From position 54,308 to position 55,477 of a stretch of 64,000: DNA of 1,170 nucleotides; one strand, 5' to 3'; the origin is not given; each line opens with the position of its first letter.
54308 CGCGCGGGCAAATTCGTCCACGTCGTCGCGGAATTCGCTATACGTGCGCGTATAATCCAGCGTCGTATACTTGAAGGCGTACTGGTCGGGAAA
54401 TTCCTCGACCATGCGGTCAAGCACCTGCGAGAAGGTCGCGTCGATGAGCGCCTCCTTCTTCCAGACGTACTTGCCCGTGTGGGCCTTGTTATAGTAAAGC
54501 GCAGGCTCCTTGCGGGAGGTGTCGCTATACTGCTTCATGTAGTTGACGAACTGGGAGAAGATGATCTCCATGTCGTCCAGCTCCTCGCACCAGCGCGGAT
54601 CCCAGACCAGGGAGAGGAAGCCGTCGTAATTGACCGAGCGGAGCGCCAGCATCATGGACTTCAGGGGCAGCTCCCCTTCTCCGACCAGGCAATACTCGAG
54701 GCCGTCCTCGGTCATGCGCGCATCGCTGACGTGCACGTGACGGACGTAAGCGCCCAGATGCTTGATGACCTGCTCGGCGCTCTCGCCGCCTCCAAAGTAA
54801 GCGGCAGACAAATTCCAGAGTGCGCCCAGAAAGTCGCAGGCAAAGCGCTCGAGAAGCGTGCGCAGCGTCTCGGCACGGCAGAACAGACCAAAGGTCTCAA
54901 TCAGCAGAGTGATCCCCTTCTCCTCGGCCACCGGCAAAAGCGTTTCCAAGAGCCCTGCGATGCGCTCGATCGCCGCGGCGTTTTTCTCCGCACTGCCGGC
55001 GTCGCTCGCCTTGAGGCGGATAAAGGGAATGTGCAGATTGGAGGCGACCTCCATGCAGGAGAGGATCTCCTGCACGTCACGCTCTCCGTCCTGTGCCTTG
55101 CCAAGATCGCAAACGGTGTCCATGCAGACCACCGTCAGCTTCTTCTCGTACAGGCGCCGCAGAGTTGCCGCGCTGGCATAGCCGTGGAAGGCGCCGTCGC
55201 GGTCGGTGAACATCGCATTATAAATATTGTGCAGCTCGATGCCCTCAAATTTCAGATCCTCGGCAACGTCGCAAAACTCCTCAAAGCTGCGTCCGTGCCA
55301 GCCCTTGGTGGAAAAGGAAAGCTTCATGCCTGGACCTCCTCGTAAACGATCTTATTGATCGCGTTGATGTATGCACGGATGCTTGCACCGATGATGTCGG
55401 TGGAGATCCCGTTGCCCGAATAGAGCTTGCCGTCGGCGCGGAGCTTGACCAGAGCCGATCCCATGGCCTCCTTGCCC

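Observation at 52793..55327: Unusual fusion of a xylose-isomerase-like TIM barrel with an acyl-CoA/adenylate-forming ligase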

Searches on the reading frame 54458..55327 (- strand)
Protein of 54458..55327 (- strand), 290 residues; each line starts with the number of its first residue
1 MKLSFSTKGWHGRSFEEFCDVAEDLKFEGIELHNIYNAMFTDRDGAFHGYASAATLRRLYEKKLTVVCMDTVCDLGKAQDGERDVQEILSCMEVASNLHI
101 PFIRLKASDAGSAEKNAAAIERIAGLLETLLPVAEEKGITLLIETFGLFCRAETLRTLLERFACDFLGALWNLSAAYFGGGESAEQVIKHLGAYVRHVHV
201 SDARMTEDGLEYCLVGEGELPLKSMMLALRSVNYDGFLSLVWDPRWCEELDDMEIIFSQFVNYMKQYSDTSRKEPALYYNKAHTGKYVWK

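Call 21: find_related_loci(query=window:54458-55327:-, collection=genome_contigs, flank=6000)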
Query window:54458-55327:- (290 aa) in genome_contigs; peptide patterns used: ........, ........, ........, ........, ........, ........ (x = any residue, [..] = any of these).
378 stretches matched a pattern; 227 encode a relative of the query (tblastn E <= 1e-3); the best 80 are kept; 80 distinct loci.
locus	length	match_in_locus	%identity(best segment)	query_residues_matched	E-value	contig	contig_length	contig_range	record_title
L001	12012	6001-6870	97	1-290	0e+0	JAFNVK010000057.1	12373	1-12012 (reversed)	MAG: Clostridia bacterium isolate RGIG158 Dairy_cattle_Cecum-2__c345291, whole genome shotgun sequence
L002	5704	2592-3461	82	1-290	1e-169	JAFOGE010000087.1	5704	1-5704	MAG: Clostridia bacterium isolate RGIG438 Dairy_cattle_Colon.Co__c1506972, whole genome shotgun sequence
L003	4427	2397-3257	68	1-290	1e-138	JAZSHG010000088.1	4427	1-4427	MAG: Acutalibacteraceae bacterium isolate T1900044575_TS20190041.MAGScoT_cleanbin_000068 SGB_491_k141_1099758, whole gen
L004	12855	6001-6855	67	1-290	2e-136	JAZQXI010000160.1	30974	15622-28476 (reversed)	MAG: Eubacteriales bacterium isolate T1900045162_TC20190156.MAGScoT_cleanbin_000017 SGB_5087_k141_2360551, whole genome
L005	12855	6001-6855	67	1-290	4e-136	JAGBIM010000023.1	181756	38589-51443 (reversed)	MAG: Clostridia bacterium isolate RGIG9149 Water_deer_Rectum.Co__c973327, whole genome shotgun sequence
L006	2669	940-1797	64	1-290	3e-143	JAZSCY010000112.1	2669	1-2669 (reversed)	MAG: Eubacteriales bacterium isolate T1900044602_TS20190068.MAGScoT_cleanbin_000033 SGB_705_k141_1731769, whole genome s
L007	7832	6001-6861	66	1-290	7e-136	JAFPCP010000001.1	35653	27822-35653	MAG: Clostridia bacterium isolate RGIG1021 Dairy_cattle_Rectum.Co__c19570, whole genome shotgun sequence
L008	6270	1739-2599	64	1-290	9e-136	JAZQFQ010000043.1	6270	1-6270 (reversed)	MAG: Eubacteriales bacterium isolate T1900044632_TS20190098.MAGScoT_cleanbin_000048 SGB_1070_k141_1946571, whole genome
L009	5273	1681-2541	66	1-290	2e-136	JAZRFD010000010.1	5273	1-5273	MAG: Eubacteriales bacterium isolate T1900045495_YK20190189.MAGScoT_cleanbin_000042 SGB_7435_k141_842905, whole genome s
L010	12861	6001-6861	65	1-290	2e-135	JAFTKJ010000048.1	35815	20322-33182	MAG: Clostridia bacterium isolate RGIG3898 Roe_deer_Cecum-2__c200288, whole genome shotgun sequence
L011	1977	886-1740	67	1-290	2e-144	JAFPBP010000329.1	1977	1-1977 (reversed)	MAG: Clostridia bacterium isolate RGIG995 Dairy_cattle_Rectum.Co__c3812743, whole genome shotgun sequence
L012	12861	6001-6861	66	1-290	1e-133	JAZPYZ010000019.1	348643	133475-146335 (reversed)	MAG: Acutalibacteraceae bacterium isolate T1900044646_TS20190112.MAGScoT_cleanbin_000019 SGB_1366_k141_1304256, whole ge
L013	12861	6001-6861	64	1-290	7e-134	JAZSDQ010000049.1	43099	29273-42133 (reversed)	MAG: Eubacteriales bacterium isolate T1900044596_TS20190062.MAGScoT_cleanbin_000010 SGB_666_k141_861018, whole genome sh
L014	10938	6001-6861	64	1-290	8e-134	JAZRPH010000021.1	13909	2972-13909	MAG: Acutalibacteraceae bacterium isolate T1900045381_YK20190071.MAGScoT_cleanbin_000001 SGB_6889_k141_3653285, whole ge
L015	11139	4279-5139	66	1-290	2e-133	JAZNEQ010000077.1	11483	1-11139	MAG: Eubacteriales bacterium isolate T1900044719_TS20190185.MAGScoT_cleanbin_000020 SGB_1898_k141_2347514, whole genome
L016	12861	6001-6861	66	1-290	3e-133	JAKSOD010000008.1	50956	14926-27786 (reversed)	MAG: Clostridia bacterium isolate Horse_feces168 MAG168_8, whole genome shotgun sequence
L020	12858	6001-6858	66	1-290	6e-132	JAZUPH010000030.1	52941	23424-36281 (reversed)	MAG: Oscillospiraceae bacterium isolate T1900044868_TS20190334.MAGScoT_cleanbin_000006 SGB_3144_k141_355982, whole genom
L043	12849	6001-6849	63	1-290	2e-129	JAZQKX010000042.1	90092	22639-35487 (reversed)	MAG: Acutalibacteraceae bacterium isolate T1900044612_TS20190078.MAGScoT_cleanbin_000013 SGB_813_k141_263613, whole geno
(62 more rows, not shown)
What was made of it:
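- The hosts are rumen and hindgut MAGs (call 21), where I would expect isovalerate to be plentiful (own knowledge).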

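Call 24: search_protein_representatives(protein=window:54458-55327:-)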
Query: 290 residues. Proteins with E-value up to 0.001 (for the whole library): 2001; up to 1e-10: 781; up to 1e-30: 77. The best 150 are listed.
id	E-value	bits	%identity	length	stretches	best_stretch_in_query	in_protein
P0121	9.8e-93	327.0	58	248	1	1-253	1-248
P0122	8.9e-85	300.9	49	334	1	1-290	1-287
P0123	4.2e-72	259.3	48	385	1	1-290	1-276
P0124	1.2e-69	251.3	44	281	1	1-288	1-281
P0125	9.3e-66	238.5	42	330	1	1-290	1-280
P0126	1.5e-65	237.8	47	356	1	1-278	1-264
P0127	4.3e-63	229.7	41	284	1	1-288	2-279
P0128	8.0e-61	222.3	43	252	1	1-252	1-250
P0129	2.0e-59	217.7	42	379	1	1-290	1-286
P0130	5.4e-57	209.7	43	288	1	1-269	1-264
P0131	8.8e-57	209.0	39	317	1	1-290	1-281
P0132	1.7e-56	208.1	48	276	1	92-290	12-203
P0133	1.3e-54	201.9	44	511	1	1-290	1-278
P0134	1.7e-54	201.5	43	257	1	1-282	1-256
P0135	2.0e-53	198.0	58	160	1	56-218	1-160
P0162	2.1e-38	148.7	35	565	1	1-271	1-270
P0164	4.5e-38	147.6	30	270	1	1-266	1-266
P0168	1.1e-36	143.0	31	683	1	1-290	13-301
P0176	2.6e-35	138.5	30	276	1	1-271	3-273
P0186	4.8e-33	131.1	31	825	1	1-288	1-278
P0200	1.9e-30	122.6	27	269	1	1-266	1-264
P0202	2.0e-30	122.5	30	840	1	1-268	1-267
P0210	6.4e-30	120.9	30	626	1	1-268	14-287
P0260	3.3e-26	108.7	30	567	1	18-290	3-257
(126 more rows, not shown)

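Call 25: search_protein_families(library=pfam, proteins=[P0186, P0202, P0168, P0210, P0162, P0133, P0164, P0176, P0200, P0260])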
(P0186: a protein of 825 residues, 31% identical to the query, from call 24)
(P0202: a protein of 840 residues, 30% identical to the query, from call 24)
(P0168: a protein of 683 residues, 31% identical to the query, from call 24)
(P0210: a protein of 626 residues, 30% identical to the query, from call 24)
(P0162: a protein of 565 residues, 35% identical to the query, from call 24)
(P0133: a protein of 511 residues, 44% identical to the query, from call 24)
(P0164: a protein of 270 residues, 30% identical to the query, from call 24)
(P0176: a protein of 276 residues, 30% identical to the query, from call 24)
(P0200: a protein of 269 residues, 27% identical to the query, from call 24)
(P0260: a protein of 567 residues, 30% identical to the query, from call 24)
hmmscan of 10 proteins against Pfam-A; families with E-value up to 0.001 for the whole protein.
P0186 (825 aa): 3 families
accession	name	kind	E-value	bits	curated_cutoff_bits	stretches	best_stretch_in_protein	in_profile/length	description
PF00501.34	AMP-binding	-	4.5e-87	292.8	29.9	1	301-681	9-384/384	AMP-binding enzyme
PF01261.30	AP_endonuc_2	-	2.2e-26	93.5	31.1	1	21-240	3-239/249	Xylose isomerase-like TIM barrel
PF13193.12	AMP-binding_C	-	1.8e-17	64.5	24.5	1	732-808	1-76/76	AMP-binding enzyme C-terminal domain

P0202 (840 aa): 3 families
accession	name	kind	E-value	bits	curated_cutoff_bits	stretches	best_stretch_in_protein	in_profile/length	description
PF00501.34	AMP-binding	-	9.9e-95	318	29.9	1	302-689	3-384/384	AMP-binding enzyme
PF01261.30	AP_endonuc_2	-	1.1e-28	101.1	31.1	1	22-245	4-233/249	Xylose isomerase-like TIM barrel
PF13193.12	AMP-binding_C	-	4.6e-21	76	24.5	1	740-815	1-76/76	AMP-binding enzyme C-terminal domain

P0168 (683 aa): 2 families
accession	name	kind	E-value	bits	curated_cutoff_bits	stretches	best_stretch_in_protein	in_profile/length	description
PF00501.34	AMP-binding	-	4.4e-66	223.7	29.9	1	315-680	2-349/384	AMP-binding enzyme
PF01261.30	AP_endonuc_2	-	1.3e-31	110.7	31.1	1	31-259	1-232/249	Xylose isomerase-like TIM barrel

P0210 (626 aa): 2 families
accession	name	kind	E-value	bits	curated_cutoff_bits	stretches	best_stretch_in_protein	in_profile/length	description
PF00501.34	AMP-binding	-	1.4e-27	96.9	29.9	1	331-449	1-115/384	AMP-binding enzyme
PF01261.30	AP_endonuc_2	-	3.7e-25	89.5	31.1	1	34-265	3-233/249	Xylose isomerase-like TIM barrel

P0162 (565 aa): 2 families
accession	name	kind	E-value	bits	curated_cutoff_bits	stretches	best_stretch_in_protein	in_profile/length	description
PF00501.34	AMP-binding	-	2.1e-53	181.9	29.9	1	299-550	3-241/384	AMP-binding enzyme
PF01261.30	AP_endonuc_2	-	7.7e-31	108.1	31.1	1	22-245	4-233/249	Xylose isomerase-like TIM barrel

P0133 (511 aa): 2 families
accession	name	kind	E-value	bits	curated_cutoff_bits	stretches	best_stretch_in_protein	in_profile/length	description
PF00501.34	AMP-binding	-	5.4e-38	131.2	29.9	1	292-496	2-190/384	AMP-binding enzyme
PF01261.30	AP_endonuc_2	-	3.5e-14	53.5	31.1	1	21-233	3-232/249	Xylose isomerase-like TIM barrel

P0164 (270 aa): 1 family
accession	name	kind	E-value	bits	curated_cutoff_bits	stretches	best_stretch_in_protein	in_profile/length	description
PF01261.30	AP_endonuc_2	-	7.6e-35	121.2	31.1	1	19-251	1-234/249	Xylose isomerase-like TIM barrel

P0176 (276 aa): 1 family
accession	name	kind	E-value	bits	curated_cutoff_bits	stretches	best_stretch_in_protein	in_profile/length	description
PF01261.30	AP_endonuc_2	-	4.4e-33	115.4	31.1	1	23-254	3-234/249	Xylose isomerase-like TIM barrel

P0200 (269 aa): 1 family
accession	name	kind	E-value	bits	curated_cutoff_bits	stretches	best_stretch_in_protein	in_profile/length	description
PF01261.30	AP_endonuc_2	-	6.4e-32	111.6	31.1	1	19-242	1-231/249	Xylose isomerase-like TIM barrel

P0260 (567 aa): 2 families
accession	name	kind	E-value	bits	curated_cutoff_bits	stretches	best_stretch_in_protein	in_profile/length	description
PF00501.34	AMP-binding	-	2.5e-61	208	29.9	1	273-563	4-287/384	AMP-binding enzyme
PF01261.30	AP_endonuc_2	-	2.4e-11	44.3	31.1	1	5-216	2-232/249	Xylose isomerase-like TIM barrel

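Call 26: search_solved_structures(query=window:54458-55327:-, max_evalue=1, show_alignments=2)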
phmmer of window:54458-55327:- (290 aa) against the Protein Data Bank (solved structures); distinct sequences matched with E-value up to 1: 6.
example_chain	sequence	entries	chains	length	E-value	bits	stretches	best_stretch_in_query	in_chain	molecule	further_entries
8z1i_A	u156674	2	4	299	8.8e-09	38.3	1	53-243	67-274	Art22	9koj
3wqo_A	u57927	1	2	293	0.0014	21.3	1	126-240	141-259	Uncharacterized protein MJ1311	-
2zds_A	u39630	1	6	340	0.0079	18.8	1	192-250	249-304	Putative DNA-binding protein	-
4geh_B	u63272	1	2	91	0.074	15.6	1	75-147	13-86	Serine/threonine-protein kinase MST4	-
7vpf_A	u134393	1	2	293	0.22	14.1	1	92-252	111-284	Xylose isomerase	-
3p6l_A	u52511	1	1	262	0.95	12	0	190-257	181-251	Sugar phosphate isomerase/epimerase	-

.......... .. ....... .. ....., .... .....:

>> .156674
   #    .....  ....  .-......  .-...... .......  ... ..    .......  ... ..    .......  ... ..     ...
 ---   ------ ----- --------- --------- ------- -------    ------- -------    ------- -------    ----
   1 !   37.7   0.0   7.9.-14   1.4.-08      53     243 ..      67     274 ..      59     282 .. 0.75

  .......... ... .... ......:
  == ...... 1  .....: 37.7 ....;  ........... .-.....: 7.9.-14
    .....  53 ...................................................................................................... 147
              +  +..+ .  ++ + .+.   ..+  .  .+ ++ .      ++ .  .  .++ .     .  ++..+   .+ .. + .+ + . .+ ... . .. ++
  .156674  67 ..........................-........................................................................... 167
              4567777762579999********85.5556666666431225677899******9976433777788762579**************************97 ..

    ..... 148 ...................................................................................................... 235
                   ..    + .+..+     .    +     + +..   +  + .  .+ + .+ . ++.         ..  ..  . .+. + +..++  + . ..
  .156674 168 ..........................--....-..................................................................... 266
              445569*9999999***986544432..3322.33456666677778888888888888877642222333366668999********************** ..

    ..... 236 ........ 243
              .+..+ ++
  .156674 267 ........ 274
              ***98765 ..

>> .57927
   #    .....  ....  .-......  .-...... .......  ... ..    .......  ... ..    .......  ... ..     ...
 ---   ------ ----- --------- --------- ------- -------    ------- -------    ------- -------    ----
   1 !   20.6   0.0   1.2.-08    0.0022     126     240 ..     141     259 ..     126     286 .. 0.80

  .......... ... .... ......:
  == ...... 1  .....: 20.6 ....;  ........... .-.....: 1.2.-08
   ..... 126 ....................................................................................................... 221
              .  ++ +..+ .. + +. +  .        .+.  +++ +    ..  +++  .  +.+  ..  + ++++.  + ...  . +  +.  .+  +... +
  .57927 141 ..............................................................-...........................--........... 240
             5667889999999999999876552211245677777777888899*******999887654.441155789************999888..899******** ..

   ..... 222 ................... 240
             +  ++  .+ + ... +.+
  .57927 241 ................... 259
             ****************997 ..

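Call 55: find_encoding_contigs(protein=P0129, flank=8000, max_places=2)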
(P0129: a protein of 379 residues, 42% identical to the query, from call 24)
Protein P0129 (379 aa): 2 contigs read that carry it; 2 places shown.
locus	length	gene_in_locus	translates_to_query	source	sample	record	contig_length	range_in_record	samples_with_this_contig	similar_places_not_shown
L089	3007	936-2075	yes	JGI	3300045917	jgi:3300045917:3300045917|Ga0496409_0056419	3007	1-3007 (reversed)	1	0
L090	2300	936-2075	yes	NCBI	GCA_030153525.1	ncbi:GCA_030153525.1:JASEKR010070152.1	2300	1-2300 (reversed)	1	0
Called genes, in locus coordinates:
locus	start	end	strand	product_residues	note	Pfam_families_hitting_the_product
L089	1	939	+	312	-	?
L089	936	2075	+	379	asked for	PF01261:AP_endonuc_2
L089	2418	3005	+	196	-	?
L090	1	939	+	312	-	?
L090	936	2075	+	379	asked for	PF01261:AP_endonuc_2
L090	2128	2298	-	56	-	?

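Call 56: find_encoding_contigs(protein=P0202, flank=8000, max_places=2)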
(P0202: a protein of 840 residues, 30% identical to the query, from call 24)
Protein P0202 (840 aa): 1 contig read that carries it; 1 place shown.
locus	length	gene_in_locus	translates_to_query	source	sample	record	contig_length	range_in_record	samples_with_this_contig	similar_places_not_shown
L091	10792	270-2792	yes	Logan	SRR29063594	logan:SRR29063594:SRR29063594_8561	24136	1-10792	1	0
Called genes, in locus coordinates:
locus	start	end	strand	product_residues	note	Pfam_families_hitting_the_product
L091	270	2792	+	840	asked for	PF01261:AP_endonuc_2, PF00501:AMP-binding, PF13193:AMP-binding_C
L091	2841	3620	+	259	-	PF07786:HGSNAT_cat, PF01757:Acyl_transf_3 (faint)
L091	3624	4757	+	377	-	PF12725:DUF3810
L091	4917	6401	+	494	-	PF04055:Radical_SAM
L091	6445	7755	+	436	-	PF13641:Glyco_tranf_2_3, PF00535:Glycos_transf_2, PF13632:Glyco_trans_2_3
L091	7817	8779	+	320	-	PF00389:2-Hacid_dh, PF02826:2-Hacid_dh_C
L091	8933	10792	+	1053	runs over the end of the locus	PF00133:tRNA-synt_1, PF09334:tRNA-synt_1g, PF08264:Anticodon_1, PF19302:DUF5915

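Call 60: search_solved_structures(query=A1, max_evalue=0.001)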
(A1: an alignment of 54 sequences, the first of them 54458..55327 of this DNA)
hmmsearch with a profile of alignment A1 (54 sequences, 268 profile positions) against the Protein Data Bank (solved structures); distinct sequences matched with E-value up to 0.001: 12.
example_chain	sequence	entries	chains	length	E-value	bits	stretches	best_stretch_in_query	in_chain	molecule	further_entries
8z1i_A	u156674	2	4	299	1.1e-14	57.8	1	12-241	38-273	Art22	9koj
3dx5_A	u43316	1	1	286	7e-13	51.8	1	1-204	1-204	uncharacterized protein AsbF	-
3wqo_A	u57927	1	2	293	3.7e-09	39.6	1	45-241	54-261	Uncharacterized protein MJ1311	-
4ovx_A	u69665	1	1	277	7.4e-09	38.6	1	76-241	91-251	Xylose isomerase domain protein TIM barrel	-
1i60_A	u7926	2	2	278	3.7e-08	36.3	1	1-249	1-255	IOLI PROTEIN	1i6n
8xix_A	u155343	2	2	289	5.5e-08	35.8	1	120-240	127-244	D-tagatose 3-epimerase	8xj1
8xiv_A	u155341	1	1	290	5.5e-08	35.8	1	120-240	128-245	D-tagatose 3-epimerase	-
3tva_A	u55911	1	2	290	2.9e-07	33.4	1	75-240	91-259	Xylose isomerase domain protein TIM barrel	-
2zds_A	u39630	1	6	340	5.2e-07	32.6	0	214-243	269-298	Putative DNA-binding protein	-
4kw2_A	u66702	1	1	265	6e-07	32.3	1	123-242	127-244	Uncharacterized protein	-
7vpf_A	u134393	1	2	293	1.6e-06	31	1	49-241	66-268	Xylose isomerase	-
3p6l_A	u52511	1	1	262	5.2e-05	26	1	156-256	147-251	Sugar phosphate isomerase/epimerase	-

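Call 67: predict_structure(alignment_id=A1)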
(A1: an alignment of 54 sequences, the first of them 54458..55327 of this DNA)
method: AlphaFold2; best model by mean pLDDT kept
length: 290 residues; sequences in the alignment: 54
mean_pLDDT: 86.7   pTM: 0.85
mean pLDDT of the five models: 86.7, 85.3, 85.3, 84.5, 83.0
residues with pLDDT >= 90: 188; 70-90: 63; 50-70: 20; < 50: 19
segments of 3 or more residues with pLDDT < 50: 271-275, 277-281, 285-290
pLDDT, mean of each block of 10 residues (from residue 1): 90 83 94 69 53 82 94 83 89 92 94 92 96 98 97 98 97 96 98 98 94 93 96 96 81 87 83 45 47
secondary structure, 60 per line:
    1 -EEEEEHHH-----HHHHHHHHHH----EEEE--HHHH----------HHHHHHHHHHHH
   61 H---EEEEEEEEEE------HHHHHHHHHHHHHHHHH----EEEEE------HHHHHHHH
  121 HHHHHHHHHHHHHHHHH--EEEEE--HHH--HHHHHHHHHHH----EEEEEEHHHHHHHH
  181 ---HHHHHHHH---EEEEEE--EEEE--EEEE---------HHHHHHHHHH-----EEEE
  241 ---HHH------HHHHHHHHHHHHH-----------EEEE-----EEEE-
elements in order: E2-6 H15-24 E29-32 H35-38 H49-61 E65-74 H81-97 E102-106 H113-137 E140-144 H152-162 E167-172 H173-180 H184-191 E195-200 E203-206 E209-212 H222-231 E237-240 H253-265 E277-280 E286-289

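Call 70: fold_search(model_id=the predicted structure, library=pdb)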
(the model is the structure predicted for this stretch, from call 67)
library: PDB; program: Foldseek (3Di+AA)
matches with E <= 10: 1790; with E <= 0.001: 322
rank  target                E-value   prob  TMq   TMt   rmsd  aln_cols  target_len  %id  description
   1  9koj_A                7.1e-14  1.00  0.71  0.74   4.2       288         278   24  Crystal structure of the isomerase Art22 (released 2025-07-30)
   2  2zds_B                3.3e-13  1.00  0.77  0.70   3.9       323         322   16  Crystal Structure of SCO6571 from Streptomyces coelicolor A3(2) (released 2008-12-02)
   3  8z1i_A                4.0e-13  1.00  0.71  0.75   4.6       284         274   23  Crystal structure of the isomerase Art22 with ethylene glycol (released 2025-04-16)
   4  3dx5                  4.0e-13  1.00  0.70  0.74   4.2       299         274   17  Crystal structure of the probable 3-DHS dehydratase AsbF involved in the petrobactin synthesis from Bacillus anthracis (released 2008-09-02)
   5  8z1i_B                4.5e-13  1.00  0.76  0.81   2.9       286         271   23  Crystal structure of the isomerase Art22 with ethylene glycol (released 2025-04-16)
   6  3cqi_B                1.2e-12  1.00  0.71  0.75   4.0       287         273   15  Crystal Structure of L-xylulose-5-phosphate 3-epimerase UlaE (form B) complex with sulfate (released 2008-11-25)
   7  3tva_B                1.4e-12  1.00  0.67  0.70   4.9       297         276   16  Crystal Structure of Xylose isomerase domain protein from Planctomyces limnophilus (released 2011-10-05)
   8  2zds_A                1.6e-12  1.00  0.77  0.70   3.9       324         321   16  Crystal Structure of SCO6571 from Streptomyces coelicolor A3(2) (released 2008-12-02)
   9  3cqj_B                2.1e-12  1.00  0.73  0.77   3.8       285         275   14  Crystal Structure of L-xylulose-5-phosphate 3-epimerase UlaE (form B) complex with Zn2+ (released 2008-11-25)
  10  3cqj_A                2.1e-12  1.00  0.73  0.77   3.8       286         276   14  Crystal Structure of L-xylulose-5-phosphate 3-epimerase UlaE (form B) complex with Zn2+ (released 2008-11-25)
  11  8yeb_I                2.1e-12  1.00  0.68  0.69   4.4       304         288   14  Crystal structure of L-ribulose 3-epimerase from Arthrobacter globiformis M30 (released 2025-02-12)
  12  8xiv                  2.5e-12  1.00  0.71  0.71   4.2       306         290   13  Production of D-psicose (released 2024-12-25)
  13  3cqi_A                3.6e-12  1.00  0.73  0.76   3.8       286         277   15  Crystal Structure of L-xylulose-5-phosphate 3-epimerase UlaE (form B) complex with sulfate (released 2008-11-25)
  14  1i60                  5.7e-12  1.00  0.74  0.76   3.9       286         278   13  Structural genomics, IOLI protein (released 2002-03-13)
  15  8xix                  5.7e-12  1.00  0.69  0.70   4.4       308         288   15  KeDt3e within Co (released 2024-12-25)
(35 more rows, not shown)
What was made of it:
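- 54533..55327 (-): N-terminal xylose-isomerase-like TIM barrel domain of the fusion (aa 1-265), with a remodelled metal site. AF2 model pLDDT 86.7; Foldseek top matches Art22, SCO6571, AsbF, UlaE at TM 0.70-0.77 (calls 67, 70).
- On Xylose isomerase-like TIM barrel (PF01261): Foldseek probability 1.00 to Art22, AsbF and UlaE (calls 67, 70).
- A profile of the barrel family hits AsbF (3-dehydroshikimate dehydratase) at 7e-13, and Foldseek ranks it fourth (calls 60, 70).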

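Call 77: search_protein_families(library=pfam, proteins=[L010:3169-4242:+], max_evalue=0.01)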
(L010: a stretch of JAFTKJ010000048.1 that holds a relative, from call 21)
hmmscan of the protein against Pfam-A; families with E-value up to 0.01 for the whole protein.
L010:3169-4242:+ (357 aa): 1 family
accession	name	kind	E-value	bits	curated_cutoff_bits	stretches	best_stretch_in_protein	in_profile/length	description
PF01063.24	Aminotran_4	-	4e-32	112.3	28.5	1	68-310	2-222/223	Amino-transferase class IV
